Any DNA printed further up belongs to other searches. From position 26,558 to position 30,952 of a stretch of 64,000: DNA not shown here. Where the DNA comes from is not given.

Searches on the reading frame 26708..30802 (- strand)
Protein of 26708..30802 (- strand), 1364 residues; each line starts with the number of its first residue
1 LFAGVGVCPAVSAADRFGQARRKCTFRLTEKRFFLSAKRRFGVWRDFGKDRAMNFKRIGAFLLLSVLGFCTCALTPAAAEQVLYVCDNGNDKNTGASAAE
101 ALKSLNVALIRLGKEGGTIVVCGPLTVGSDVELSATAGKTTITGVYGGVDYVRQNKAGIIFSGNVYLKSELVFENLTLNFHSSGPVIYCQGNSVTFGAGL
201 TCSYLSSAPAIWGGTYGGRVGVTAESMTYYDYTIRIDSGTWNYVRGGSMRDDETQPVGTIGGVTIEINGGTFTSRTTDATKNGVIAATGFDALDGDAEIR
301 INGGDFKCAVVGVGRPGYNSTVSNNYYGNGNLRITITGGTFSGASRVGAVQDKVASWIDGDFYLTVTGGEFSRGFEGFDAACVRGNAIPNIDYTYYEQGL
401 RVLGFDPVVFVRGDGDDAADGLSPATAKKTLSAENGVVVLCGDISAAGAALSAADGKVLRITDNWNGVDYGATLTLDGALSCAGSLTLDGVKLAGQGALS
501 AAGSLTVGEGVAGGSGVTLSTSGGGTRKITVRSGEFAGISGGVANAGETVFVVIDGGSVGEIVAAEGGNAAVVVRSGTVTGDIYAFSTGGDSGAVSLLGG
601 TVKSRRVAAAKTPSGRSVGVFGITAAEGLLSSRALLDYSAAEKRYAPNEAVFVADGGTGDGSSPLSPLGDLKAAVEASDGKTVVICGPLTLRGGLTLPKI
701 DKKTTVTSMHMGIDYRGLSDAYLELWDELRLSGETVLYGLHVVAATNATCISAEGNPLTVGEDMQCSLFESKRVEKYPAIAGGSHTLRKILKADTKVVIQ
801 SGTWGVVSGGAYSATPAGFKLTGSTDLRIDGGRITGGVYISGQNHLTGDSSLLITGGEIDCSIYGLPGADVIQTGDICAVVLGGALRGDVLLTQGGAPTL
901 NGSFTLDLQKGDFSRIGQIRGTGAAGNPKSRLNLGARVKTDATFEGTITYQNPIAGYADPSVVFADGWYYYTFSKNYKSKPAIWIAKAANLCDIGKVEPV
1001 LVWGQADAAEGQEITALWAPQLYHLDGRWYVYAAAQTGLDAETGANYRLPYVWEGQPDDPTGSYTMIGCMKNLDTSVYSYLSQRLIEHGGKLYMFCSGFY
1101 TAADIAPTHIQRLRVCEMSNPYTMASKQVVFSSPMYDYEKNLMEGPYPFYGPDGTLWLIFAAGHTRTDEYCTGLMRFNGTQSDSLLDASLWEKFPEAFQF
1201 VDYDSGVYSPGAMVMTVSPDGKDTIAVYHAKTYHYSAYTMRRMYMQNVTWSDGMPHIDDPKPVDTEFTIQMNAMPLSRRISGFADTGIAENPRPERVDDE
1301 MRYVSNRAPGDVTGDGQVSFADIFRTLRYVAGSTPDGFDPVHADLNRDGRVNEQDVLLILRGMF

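Call 15: search_protein_families(library=pfam, proteins=[window:26708-30802:-])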
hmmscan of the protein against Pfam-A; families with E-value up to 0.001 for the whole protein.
window:26708-30802:- (1364 aa): 2 families
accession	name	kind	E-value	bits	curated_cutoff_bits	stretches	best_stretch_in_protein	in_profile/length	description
PF04616.20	Glyco_hydro_43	-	1.3e-31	110.4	32.2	1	950-1255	1-288/288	Glycosyl hydrolases family 43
PF00404.24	Dockerin_1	-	2.1e-08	34.7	22.9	1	1309-1359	1-52/57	Dockerin type I domain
